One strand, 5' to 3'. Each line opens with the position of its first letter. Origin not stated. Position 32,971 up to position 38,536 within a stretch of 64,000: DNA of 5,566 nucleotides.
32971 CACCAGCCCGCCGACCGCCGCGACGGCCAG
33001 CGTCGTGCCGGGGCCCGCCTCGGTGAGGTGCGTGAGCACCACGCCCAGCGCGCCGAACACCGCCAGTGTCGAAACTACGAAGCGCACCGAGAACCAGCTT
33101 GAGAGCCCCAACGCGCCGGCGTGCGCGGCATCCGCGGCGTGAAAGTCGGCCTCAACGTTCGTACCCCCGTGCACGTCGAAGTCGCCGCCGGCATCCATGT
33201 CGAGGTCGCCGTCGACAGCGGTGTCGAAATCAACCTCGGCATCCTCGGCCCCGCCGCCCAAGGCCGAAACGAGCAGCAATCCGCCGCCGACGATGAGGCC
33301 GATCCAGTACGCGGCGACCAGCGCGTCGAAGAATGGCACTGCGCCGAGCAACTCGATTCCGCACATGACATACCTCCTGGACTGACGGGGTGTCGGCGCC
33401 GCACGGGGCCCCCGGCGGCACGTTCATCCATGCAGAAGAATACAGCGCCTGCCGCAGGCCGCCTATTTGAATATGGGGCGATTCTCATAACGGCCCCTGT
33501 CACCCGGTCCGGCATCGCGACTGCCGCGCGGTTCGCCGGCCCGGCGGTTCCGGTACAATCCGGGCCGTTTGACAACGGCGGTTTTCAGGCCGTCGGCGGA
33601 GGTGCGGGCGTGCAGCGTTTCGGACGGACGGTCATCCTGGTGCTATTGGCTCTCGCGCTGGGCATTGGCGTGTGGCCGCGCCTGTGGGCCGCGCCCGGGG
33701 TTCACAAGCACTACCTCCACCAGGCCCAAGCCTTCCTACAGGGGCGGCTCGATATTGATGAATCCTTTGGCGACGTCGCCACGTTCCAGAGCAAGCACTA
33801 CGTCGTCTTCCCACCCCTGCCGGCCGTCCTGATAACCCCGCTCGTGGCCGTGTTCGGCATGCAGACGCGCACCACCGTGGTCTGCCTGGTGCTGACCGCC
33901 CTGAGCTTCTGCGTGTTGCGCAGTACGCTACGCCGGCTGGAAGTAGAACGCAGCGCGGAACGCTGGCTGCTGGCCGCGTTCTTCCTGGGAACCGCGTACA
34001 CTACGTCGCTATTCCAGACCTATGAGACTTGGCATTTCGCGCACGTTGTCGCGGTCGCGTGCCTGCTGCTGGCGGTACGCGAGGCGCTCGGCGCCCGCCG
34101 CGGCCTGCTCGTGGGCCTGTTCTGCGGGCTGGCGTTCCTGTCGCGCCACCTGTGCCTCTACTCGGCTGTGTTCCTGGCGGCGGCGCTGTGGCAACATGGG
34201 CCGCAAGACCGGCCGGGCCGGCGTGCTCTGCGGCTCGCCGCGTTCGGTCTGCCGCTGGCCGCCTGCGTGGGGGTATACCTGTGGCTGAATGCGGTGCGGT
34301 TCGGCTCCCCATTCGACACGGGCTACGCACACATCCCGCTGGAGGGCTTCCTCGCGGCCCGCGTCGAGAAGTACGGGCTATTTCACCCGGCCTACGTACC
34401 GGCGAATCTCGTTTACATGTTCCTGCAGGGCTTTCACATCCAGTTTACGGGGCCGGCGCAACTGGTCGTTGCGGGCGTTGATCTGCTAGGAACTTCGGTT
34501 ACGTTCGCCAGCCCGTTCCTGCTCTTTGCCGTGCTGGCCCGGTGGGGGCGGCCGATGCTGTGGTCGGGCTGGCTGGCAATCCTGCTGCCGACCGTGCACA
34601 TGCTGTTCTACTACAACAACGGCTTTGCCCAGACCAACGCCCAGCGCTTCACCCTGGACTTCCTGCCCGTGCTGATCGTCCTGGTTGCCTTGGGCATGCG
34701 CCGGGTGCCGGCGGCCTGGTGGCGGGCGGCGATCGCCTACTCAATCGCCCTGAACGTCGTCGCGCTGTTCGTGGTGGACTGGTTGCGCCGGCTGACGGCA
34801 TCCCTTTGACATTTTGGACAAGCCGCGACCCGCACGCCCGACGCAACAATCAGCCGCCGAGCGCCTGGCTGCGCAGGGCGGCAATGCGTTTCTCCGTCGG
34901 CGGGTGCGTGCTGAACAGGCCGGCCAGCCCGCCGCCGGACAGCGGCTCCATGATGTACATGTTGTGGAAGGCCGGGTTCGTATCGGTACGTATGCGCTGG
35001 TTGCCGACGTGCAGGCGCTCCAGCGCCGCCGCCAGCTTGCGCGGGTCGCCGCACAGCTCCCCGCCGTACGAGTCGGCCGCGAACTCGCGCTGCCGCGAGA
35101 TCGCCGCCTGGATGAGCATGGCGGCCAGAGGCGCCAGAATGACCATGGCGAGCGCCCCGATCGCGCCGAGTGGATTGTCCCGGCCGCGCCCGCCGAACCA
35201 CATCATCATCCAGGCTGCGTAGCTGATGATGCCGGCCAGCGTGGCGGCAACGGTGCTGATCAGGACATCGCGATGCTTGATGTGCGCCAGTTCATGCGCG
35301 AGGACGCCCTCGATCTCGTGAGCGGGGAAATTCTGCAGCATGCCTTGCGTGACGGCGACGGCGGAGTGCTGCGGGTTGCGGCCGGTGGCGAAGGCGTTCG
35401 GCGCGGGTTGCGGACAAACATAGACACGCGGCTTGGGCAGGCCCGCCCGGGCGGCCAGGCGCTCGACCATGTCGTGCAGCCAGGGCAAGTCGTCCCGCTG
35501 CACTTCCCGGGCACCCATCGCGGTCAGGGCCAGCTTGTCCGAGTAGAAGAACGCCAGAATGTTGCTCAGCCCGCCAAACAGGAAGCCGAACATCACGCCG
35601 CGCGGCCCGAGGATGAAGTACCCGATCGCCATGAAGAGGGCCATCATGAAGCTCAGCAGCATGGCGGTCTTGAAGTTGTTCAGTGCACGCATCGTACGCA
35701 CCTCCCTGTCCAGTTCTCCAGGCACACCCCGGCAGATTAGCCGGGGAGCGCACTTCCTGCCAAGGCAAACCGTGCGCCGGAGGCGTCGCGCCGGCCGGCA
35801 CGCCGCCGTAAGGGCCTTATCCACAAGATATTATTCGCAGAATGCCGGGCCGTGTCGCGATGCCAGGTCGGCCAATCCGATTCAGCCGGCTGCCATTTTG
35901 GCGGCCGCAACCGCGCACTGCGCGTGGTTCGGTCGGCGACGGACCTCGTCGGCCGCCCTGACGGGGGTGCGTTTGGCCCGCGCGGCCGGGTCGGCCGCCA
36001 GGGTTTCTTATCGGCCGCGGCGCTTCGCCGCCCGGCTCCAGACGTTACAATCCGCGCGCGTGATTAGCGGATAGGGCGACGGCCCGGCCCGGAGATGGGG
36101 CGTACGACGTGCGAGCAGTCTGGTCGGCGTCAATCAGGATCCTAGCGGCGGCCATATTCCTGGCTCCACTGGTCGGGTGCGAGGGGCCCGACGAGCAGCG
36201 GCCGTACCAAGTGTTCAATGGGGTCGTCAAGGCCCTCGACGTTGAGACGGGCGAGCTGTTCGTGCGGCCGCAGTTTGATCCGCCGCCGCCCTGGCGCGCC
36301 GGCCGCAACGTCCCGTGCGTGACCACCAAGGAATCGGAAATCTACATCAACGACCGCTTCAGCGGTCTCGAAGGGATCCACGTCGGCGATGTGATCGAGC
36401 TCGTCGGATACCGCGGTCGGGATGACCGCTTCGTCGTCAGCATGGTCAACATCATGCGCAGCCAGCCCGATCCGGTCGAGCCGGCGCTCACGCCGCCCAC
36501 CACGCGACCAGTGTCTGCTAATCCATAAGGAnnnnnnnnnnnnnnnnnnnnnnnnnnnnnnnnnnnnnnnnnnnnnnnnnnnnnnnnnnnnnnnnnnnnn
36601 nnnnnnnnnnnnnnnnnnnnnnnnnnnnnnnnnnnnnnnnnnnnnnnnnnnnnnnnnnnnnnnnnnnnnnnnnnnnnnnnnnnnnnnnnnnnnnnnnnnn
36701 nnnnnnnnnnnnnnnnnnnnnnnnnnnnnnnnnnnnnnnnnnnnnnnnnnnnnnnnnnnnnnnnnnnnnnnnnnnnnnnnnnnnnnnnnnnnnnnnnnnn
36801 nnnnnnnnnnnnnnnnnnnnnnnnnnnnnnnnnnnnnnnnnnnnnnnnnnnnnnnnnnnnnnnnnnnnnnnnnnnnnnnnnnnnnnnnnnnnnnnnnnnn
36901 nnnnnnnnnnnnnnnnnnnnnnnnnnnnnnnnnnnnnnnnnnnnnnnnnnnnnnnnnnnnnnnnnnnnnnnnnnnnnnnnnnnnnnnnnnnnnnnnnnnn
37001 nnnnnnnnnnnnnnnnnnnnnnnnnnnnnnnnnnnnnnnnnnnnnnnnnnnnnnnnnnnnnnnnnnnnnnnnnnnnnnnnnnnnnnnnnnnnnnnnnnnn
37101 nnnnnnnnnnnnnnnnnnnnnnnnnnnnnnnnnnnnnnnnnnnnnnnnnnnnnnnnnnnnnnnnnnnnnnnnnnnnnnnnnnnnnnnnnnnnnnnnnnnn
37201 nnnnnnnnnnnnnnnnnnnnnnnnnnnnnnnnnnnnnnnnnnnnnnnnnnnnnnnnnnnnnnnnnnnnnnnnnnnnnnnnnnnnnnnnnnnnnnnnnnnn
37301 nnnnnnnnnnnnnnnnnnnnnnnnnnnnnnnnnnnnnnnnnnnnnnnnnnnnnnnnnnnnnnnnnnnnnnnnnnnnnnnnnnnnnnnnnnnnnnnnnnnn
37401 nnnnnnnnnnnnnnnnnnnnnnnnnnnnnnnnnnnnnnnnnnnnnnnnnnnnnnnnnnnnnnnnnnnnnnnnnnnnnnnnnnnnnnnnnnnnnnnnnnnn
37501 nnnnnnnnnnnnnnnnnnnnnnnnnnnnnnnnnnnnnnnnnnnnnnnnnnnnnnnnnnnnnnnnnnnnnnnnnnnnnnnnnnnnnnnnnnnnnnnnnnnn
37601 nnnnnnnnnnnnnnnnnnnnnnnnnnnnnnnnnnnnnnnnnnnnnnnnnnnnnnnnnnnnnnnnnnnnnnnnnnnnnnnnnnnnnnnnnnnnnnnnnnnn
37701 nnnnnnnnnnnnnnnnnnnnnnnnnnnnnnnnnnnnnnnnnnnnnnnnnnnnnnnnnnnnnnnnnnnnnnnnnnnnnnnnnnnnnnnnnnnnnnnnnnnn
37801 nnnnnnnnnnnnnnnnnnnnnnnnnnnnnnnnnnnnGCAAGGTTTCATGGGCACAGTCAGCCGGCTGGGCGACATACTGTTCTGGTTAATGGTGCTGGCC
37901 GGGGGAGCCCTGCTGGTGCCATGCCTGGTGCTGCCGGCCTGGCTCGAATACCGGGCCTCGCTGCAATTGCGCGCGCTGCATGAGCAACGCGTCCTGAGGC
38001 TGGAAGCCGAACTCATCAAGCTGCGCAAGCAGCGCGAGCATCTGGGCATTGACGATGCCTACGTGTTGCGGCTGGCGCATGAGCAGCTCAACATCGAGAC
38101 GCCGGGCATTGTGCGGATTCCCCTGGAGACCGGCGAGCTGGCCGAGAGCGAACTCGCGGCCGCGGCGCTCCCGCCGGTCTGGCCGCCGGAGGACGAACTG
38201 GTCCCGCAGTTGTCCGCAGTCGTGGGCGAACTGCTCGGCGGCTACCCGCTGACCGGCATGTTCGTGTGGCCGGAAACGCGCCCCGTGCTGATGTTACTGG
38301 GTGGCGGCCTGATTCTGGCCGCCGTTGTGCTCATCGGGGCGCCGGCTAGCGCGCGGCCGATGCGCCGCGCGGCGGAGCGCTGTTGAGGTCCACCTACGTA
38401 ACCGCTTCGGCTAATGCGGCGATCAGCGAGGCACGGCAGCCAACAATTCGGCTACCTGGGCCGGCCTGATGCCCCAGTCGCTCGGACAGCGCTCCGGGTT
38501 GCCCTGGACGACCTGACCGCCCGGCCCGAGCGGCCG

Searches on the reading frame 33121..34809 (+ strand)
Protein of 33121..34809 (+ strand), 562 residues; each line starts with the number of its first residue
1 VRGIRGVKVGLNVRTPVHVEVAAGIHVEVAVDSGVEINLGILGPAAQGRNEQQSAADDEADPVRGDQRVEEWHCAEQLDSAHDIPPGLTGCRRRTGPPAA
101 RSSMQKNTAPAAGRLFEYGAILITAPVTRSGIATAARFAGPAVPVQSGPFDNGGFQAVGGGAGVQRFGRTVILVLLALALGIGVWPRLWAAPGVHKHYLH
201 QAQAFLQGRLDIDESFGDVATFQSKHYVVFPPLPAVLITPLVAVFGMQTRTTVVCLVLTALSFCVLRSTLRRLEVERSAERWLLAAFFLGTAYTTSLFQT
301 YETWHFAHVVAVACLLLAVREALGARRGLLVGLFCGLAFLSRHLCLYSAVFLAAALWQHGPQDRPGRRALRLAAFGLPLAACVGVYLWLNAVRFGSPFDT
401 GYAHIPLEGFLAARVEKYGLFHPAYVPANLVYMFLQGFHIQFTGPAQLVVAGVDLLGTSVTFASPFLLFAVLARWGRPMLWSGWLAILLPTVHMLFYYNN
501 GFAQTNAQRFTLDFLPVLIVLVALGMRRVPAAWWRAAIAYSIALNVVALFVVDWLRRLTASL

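Call 23: search_protein_families(library=pfam, proteins=[window:33121-34809:+], max_evalue=0.001)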
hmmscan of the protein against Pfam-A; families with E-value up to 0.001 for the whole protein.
window:33121-34809:+ (562 aa): 1 family
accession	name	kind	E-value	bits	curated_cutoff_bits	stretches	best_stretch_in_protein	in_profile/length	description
PF09594.16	GT87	-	0.00045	20.5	25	1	230-389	3-149/237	Glycosyltransferase family 87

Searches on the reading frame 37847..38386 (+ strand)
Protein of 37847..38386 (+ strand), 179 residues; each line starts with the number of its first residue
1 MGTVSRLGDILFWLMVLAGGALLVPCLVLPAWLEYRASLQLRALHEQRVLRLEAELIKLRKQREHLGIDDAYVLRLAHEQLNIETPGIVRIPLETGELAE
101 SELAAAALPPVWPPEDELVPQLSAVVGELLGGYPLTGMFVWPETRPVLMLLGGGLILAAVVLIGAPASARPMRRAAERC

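Call 73: search_protein_families(library=ncbifam, proteins=[window:37847-38386:+], max_evalue=0.1)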
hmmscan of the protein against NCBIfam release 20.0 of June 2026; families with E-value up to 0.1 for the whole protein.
window:37847-38386:+ (179 aa): 1 family
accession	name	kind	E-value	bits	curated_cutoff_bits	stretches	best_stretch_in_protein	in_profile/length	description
NF009545.0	PRK12933.1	equivalog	0.076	11.5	728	1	47-88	227-268/604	protein translocase subunit SecD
